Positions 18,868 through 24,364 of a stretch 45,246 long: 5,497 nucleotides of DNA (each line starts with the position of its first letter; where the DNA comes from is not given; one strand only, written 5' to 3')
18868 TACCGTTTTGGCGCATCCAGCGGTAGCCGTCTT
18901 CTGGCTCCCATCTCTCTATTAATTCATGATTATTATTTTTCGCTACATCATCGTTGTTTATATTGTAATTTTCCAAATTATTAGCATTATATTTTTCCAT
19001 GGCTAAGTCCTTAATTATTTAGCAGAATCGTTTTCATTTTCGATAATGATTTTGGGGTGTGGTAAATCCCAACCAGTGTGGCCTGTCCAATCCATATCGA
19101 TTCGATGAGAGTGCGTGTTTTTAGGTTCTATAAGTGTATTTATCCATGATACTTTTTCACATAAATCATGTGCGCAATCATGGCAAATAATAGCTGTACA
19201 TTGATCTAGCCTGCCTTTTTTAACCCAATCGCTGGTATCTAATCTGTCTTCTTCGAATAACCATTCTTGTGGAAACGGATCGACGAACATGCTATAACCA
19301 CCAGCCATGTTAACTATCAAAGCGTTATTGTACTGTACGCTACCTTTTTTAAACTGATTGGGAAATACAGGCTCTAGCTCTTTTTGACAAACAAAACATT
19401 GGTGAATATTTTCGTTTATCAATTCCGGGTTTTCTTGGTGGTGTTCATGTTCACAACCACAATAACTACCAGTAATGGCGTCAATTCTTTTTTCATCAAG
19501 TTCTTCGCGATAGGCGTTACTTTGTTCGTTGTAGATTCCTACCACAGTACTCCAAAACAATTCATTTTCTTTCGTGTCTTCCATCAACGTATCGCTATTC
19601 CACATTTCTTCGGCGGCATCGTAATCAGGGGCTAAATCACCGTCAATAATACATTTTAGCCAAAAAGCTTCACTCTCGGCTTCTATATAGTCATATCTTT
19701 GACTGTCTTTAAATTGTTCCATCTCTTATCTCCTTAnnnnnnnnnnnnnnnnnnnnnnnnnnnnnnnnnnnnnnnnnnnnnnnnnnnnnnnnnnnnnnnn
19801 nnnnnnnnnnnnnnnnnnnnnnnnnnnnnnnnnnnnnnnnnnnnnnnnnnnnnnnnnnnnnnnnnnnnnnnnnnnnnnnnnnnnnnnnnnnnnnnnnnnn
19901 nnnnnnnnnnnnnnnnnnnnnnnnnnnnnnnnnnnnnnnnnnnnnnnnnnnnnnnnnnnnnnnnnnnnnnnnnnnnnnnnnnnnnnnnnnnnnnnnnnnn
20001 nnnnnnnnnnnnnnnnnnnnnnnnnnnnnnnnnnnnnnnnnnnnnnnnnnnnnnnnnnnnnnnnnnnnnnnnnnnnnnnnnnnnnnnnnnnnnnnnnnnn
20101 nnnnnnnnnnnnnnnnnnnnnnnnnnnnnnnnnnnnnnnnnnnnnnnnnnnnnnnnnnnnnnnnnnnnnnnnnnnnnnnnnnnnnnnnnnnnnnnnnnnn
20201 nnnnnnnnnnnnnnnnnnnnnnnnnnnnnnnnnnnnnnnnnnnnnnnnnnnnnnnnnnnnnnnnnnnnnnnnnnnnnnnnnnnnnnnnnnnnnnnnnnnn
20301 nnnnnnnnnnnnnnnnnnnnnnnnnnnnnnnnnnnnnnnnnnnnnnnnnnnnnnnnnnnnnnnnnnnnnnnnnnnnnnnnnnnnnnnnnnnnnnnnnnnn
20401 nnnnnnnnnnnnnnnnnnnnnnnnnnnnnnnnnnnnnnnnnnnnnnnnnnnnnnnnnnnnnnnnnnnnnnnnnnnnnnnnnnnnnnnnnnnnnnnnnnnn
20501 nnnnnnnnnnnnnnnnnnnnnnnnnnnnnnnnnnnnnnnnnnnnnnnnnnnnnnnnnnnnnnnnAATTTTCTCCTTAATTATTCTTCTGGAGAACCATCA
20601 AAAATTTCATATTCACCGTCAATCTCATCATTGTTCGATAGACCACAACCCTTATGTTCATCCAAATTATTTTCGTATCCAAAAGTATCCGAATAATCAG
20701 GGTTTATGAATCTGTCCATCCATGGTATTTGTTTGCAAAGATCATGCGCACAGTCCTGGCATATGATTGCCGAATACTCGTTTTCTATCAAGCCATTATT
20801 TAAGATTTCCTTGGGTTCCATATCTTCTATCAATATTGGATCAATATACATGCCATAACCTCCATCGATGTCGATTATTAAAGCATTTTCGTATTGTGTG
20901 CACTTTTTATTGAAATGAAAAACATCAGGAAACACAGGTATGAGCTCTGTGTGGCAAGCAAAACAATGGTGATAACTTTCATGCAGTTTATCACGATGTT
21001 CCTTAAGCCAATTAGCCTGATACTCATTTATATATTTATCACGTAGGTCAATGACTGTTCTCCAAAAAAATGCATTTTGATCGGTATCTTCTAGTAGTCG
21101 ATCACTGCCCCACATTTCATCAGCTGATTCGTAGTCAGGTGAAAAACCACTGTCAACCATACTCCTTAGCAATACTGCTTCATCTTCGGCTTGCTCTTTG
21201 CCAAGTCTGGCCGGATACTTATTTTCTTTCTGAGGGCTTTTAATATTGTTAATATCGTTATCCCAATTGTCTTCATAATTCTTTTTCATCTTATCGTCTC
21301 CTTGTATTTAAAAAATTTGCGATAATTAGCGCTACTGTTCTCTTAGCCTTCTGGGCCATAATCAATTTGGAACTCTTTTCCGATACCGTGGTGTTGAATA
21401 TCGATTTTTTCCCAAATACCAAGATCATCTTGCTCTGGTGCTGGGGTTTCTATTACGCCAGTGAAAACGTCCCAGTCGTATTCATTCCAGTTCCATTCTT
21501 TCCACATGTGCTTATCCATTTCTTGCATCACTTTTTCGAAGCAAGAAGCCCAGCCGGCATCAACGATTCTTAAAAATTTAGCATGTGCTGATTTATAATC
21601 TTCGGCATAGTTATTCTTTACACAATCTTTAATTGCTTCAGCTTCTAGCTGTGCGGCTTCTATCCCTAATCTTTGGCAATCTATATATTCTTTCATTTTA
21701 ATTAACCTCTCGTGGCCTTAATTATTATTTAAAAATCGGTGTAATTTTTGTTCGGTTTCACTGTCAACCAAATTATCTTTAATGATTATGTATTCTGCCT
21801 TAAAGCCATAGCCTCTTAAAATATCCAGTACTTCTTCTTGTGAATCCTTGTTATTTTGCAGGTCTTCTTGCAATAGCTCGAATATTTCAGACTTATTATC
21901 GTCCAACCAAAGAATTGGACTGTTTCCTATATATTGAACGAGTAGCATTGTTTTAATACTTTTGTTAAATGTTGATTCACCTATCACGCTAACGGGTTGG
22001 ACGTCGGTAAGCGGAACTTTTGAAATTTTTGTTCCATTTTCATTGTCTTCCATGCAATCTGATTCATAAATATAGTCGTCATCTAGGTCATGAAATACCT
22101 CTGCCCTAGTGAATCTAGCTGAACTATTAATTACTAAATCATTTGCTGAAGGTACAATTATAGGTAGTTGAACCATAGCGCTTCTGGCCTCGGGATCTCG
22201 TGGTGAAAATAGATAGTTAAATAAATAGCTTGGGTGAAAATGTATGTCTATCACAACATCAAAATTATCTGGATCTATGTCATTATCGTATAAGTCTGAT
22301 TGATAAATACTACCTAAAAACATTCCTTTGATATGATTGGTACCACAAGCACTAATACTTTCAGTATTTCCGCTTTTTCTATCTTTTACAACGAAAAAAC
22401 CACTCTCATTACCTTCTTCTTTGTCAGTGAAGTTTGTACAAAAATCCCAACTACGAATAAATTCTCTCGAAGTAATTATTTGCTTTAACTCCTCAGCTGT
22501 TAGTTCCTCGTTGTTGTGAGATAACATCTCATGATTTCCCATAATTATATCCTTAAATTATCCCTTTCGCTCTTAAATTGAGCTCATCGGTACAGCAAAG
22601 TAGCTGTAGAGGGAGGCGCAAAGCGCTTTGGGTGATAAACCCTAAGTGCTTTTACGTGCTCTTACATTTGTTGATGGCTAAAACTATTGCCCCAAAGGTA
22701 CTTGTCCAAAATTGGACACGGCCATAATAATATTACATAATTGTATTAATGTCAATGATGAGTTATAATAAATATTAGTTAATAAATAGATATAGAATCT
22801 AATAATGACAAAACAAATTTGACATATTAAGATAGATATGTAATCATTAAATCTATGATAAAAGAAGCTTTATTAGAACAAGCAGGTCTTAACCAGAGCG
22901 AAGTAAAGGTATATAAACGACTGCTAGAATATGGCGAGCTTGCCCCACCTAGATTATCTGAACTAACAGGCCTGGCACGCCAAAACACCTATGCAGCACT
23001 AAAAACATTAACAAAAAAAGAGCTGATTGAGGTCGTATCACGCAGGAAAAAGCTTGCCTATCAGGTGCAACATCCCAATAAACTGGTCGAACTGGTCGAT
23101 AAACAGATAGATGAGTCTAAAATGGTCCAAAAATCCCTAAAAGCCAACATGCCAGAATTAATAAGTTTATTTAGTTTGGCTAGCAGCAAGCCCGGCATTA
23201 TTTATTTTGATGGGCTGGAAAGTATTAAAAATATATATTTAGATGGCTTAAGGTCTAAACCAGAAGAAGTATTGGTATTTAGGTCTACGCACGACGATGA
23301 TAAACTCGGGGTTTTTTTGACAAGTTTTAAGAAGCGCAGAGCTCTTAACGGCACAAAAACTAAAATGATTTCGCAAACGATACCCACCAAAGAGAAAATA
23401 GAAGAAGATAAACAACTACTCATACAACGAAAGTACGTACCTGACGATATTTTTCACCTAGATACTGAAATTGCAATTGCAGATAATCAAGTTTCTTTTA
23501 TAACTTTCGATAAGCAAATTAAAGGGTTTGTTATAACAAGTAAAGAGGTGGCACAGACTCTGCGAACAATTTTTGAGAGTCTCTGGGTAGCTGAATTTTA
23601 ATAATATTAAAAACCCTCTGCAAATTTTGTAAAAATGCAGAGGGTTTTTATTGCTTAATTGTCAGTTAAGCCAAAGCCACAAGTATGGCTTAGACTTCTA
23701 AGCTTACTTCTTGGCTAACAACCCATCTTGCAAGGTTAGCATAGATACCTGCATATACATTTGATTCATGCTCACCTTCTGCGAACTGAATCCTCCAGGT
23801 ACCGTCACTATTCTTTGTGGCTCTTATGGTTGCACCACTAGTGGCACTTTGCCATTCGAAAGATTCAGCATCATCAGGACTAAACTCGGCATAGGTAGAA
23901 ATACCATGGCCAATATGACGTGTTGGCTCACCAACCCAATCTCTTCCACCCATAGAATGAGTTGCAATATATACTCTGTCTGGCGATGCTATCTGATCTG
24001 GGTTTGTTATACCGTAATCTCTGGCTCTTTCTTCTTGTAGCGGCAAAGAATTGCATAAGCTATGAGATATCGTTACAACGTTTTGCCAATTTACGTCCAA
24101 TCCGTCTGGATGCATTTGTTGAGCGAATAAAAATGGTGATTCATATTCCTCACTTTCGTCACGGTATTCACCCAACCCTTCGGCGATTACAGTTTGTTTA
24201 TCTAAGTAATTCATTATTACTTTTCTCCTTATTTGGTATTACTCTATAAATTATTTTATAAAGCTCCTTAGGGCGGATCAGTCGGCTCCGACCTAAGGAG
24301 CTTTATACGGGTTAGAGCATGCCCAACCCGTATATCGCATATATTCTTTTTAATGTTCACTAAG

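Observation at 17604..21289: Tandem alternating array (B-A-B-A-A) of two unnamed families; family A core resembles the MazF/PemK/CcdB toxin signature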

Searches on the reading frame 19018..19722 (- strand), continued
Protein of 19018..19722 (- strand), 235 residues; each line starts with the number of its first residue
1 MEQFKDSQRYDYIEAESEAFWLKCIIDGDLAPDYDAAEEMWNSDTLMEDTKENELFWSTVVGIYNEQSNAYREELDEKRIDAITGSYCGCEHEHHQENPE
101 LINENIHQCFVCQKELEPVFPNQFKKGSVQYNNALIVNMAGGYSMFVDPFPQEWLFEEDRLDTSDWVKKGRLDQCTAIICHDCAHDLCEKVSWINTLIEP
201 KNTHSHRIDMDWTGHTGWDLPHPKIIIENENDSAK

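Call 89: fold_search(model_id=the predicted structure, library=viral)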
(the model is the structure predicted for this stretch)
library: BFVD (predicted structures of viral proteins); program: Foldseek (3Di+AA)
matches with E <= 10: 24; with E <= 0.001: 1
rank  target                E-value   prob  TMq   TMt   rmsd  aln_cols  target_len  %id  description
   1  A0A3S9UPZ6            8.7e-04  1.00  0.28  0.52   6.4       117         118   27  Uncharacterized protein [Gordonia phage Kenna]
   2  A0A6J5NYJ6            1.7e-02  0.99  0.29  0.40   7.5       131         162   18  Uncharacterized protein [uncultured Caudovirales phage]
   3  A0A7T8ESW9            2.7e+00  0.02  0.12  0.07  20.6       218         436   11  (no name in the UniProt tables at hand)
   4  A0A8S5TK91            3.8e+00  0.21  0.23  0.34  10.9        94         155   13  Uncharacterized protein [Podoviridae sp. ctz6O13]
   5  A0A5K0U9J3            4.1e+00  0.01  0.11  0.11  23.5       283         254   12  Uncharacterized protein (Fragment) [Yasminevirus sp. GU-2018]
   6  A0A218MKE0            4.6e+00  0.04  0.11  0.19   6.0        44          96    9  Transcriptional coactivator p15 (PC4) C-terminal domain-containing protein [uncultured virus]
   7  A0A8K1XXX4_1          4.6e+00  0.02  0.18  0.04  32.1       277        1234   14  (no name in the UniProt tables at hand)
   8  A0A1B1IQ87            4.9e+00  0.14  0.18  0.27   9.7        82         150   12  (no name in the UniProt tables at hand)
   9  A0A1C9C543            4.9e+00  0.07  0.16  0.10   9.9        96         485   10  Uncharacterized protein [Heterosigma akashiwo virus 01]
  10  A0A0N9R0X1            5.2e+00  0.01  0.13  0.07  29.8       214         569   11  Uncharacterized protein [Chrysochromulina ericina virus CeV-01B]
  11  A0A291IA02            5.5e+00  0.03  0.18  0.18  15.9       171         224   13  HNH endonuclease [Mycobacterium phage Finemlucis]
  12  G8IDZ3                6.2e+00  0.03  0.18  0.27  13.4       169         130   12  HNH endonuclease [Mycobacterium phage Nappy]
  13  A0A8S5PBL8            6.2e+00  0.01  0.08  0.07  12.1        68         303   18  ASCH domain-containing protein [Myoviridae sp. ctsGI2]
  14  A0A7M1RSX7            6.6e+00  0.02  0.14  0.16  19.4       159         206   15  Uncharacterized protein [uncultured phage cr53_1]
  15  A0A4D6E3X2            7.0e+00  0.05  0.16  0.25  10.3       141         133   13  HNH endonuclease [Gordonia phage GodonK]
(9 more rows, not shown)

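Call 90: search_dna_similar(query=P0034, collection=phages, mode=protein, max_evalue=0.01, max_rows=15)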
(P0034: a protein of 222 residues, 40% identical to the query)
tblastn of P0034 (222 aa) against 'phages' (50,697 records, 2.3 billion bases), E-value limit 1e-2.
Records with a match: 3; places in all: 3; records where one place covers at least 80% of the query: 0.
Best place of each record, by identity: <60% 3.
By first word of the organism name: Gordonia 3.
By host as written in the record: Gordonia terrae 3612 3.
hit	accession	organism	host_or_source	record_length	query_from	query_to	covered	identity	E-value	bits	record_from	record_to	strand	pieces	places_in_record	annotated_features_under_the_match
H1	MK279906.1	Gordonia phage Kenna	Gordonia terrae 3612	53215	81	202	55%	26.4%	4e-3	44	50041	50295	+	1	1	90: hypothetical protein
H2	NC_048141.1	Gordonia phage Kenna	Gordonia terrae 3612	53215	81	202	55%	26.4%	4e-3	44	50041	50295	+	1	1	90: hypothetical protein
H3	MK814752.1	Gordonia phage Lutum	Gordonia terrae 3612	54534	81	202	55%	26.4%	4e-3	44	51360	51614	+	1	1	96: hypothetical protein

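Call 91: get_annotated_region(hit=H1, flank=3000)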
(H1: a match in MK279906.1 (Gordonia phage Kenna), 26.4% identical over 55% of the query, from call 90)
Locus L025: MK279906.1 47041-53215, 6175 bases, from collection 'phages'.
description: Gordonia phage Kenna, complete genome.
organism: Gordonia phage Kenna (NCBI taxid 2499025)
taxonomy: Viruses; Duplodnaviria; Heunggongvirae; Uroviricota; Caudoviricetes; Langleyhallvirinae; Getalongvirus; Getalongvirus kenna
host: Gordonia terrae 3612; source: soil; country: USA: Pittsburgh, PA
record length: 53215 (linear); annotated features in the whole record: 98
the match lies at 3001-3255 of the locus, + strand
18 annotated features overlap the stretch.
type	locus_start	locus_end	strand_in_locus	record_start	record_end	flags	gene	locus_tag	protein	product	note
CDS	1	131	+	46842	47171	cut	81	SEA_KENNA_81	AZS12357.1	hypothetical protein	-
CDS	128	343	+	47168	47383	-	82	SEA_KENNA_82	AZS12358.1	hypothetical protein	-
CDS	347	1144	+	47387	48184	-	83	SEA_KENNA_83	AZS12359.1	hypothetical protein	-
CDS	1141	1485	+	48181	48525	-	84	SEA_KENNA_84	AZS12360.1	helicase loader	-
CDS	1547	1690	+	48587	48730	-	85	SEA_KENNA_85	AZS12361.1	resolvase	RusA resolvase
CDS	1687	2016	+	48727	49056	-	86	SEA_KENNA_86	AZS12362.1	hypothetical protein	-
CDS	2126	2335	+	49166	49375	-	87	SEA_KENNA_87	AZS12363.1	hypothetical protein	-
CDS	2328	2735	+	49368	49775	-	88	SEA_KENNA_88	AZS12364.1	hypothetical protein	-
CDS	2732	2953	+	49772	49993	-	89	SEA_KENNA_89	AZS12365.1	hypothetical protein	-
CDS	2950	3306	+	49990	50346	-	90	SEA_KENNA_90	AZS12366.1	hypothetical protein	-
CDS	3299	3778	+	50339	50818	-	91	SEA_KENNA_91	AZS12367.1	hypothetical protein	-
CDS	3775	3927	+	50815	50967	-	92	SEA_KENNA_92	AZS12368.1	hypothetical protein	-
CDS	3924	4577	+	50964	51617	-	93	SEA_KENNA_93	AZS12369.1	hypothetical protein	-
CDS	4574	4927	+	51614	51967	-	94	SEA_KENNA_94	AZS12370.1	hypothetical protein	-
CDS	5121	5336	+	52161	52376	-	95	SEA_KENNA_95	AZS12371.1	hypothetical protein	-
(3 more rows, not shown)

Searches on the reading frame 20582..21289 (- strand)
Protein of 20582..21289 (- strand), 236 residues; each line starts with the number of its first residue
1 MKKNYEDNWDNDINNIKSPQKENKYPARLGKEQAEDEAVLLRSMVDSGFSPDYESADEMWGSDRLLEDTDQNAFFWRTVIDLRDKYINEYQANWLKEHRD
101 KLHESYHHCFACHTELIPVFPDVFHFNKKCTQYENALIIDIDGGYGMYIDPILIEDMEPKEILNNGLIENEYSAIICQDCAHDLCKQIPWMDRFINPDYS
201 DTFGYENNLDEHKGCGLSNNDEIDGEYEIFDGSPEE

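Call 5: search_protein_families(library=pfam, proteins=[window:20582-21289:-], max_evalue=1)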
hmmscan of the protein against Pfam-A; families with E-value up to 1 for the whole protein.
window:20582-21289:- (236 aa): 0 families

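Call 11: search_protein_families(library=ncbifam, proteins=[window:20582-21289:-], max_evalue=1)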
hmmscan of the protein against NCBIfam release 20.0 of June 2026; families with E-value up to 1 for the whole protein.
window:20582-21289:- (236 aa): 2 families
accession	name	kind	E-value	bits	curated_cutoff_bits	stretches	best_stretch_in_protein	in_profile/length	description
NF041028.1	decahem_GSU2203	exception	0.028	13.6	325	1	106-190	36-116/317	GSU2203 family decaheme c-type cytochrome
NF009901.0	PRK13364.1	subfamily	0.089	11.9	290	0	132-190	78-131/279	class III extradiol dioxygenase family protein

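Call 12: search_protein_families(library=padloc, proteins=[window:20582-21289:-], max_evalue=1)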
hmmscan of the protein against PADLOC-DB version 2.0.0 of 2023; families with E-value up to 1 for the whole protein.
window:20582-21289:- (236 aa): 0 families

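Call 13: search_protein_families(library=phrogs, proteins=[window:20582-21289:-], max_evalue=1)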
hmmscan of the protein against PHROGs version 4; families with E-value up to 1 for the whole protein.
window:20582-21289:- (236 aa): 0 families

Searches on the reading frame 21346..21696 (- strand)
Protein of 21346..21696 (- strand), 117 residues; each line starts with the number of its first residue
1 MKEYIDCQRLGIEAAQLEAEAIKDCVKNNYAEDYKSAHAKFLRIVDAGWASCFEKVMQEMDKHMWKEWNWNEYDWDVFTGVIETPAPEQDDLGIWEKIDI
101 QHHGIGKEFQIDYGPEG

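Call 5: search_protein_families(library=pfam, proteins=[window:21346-21696:-], max_evalue=1)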
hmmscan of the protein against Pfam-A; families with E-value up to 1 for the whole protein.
window:21346-21696:- (117 aa): 1 family
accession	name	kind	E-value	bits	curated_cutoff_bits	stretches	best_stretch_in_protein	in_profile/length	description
PF17986.6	EKAL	-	0.038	14.5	25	1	28-55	10-37/53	EMP3-KAHRP-like N-terminal domain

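Call 11: search_protein_families(library=ncbifam, proteins=[window:21346-21696:-], max_evalue=1)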
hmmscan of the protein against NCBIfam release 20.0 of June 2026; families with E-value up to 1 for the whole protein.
window:21346-21696:- (117 aa): 0 families

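Call 12: search_protein_families(library=padloc, proteins=[window:21346-21696:-], max_evalue=1)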
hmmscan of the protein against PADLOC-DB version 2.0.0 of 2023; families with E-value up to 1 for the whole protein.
window:21346-21696:- (117 aa): 0 families

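Call 13: search_protein_families(library=phrogs, proteins=[window:21346-21696:-], max_evalue=1)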
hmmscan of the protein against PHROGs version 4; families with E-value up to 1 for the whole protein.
window:21346-21696:- (117 aa): 2 families
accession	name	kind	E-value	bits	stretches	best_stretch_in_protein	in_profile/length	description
phrog_24393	-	unknown function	0.11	13.4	1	8-52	27-70/160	-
phrog_29114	-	unknown function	0.26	12.6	1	29-61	27-59/107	-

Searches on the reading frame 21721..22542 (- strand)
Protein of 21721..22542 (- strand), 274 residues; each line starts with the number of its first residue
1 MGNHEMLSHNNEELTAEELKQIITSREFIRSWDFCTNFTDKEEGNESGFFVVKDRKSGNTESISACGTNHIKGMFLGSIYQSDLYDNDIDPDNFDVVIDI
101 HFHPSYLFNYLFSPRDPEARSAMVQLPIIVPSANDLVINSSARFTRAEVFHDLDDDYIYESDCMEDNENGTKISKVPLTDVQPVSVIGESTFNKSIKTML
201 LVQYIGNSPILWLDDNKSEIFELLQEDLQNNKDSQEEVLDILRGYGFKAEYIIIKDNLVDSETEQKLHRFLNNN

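Call 5: search_protein_families(library=pfam, proteins=[window:21721-22542:-], max_evalue=1)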
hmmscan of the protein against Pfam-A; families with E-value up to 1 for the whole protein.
window:21721-22542:- (274 aa): 0 families

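Call 11: search_protein_families(library=ncbifam, proteins=[window:21721-22542:-], max_evalue=1)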
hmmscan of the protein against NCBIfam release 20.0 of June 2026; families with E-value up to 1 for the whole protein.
window:21721-22542:- (274 aa): 1 family
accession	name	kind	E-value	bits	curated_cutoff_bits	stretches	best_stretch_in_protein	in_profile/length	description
NF033456.1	RiPP_CCRG-2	domain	0.02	14.8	24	1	10-22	2-14/18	CCRG-2 family RiPP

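Call 12: search_protein_families(library=padloc, proteins=[window:21721-22542:-], max_evalue=1)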
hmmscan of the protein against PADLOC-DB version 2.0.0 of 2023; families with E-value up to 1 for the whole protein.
window:21721-22542:- (274 aa): 0 families

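Call 13: search_protein_families(library=phrogs, proteins=[window:21721-22542:-], max_evalue=1)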
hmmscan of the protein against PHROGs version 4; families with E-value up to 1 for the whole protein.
window:21721-22542:- (274 aa): 0 families

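Call 97: search_solved_structures(query=window:21721-22542:-, max_evalue=10)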
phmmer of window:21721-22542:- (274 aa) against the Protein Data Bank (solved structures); distinct sequences matched with E-value up to 10: 2.
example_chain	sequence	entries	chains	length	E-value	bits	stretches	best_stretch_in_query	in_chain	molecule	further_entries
6gw6_A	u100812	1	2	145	0.42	13.2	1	107-132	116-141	RES toxin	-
9r35_A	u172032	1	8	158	0.47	13.1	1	108-132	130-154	Toxin Res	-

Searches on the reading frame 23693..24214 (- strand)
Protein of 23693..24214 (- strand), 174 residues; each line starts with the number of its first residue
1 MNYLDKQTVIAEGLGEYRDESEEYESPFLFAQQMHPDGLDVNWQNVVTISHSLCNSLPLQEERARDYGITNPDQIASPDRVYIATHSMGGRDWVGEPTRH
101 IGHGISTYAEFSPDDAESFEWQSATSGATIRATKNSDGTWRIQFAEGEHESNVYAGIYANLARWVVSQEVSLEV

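Call 5: search_protein_families(library=pfam, proteins=[window:23693-24214:-], max_evalue=1)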
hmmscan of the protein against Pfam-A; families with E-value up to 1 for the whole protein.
window:23693-24214:- (174 aa): 0 families

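Call 11: search_protein_families(library=ncbifam, proteins=[window:23693-24214:-], max_evalue=1)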
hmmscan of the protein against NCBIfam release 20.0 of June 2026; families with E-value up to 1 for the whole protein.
window:23693-24214:- (174 aa): 1 family
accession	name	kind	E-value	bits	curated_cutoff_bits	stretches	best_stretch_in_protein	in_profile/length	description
TIGR02130.1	dapB_plant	equivalog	0.1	11.6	294.55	1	94-136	201-244/275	dihydrodipicolinate reductase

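Call 12: search_protein_families(library=padloc, proteins=[window:23693-24214:-], max_evalue=1)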
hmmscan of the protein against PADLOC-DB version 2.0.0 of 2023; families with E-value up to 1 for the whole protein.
window:23693-24214:- (174 aa): 0 families

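Call 13: search_protein_families(library=phrogs, proteins=[window:23693-24214:-], max_evalue=1)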
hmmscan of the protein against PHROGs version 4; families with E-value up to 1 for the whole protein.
window:23693-24214:- (174 aa): 1 family
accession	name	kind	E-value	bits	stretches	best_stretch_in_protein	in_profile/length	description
phrog_10753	-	unknown function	0.0017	19.5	1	114-171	20-77/94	-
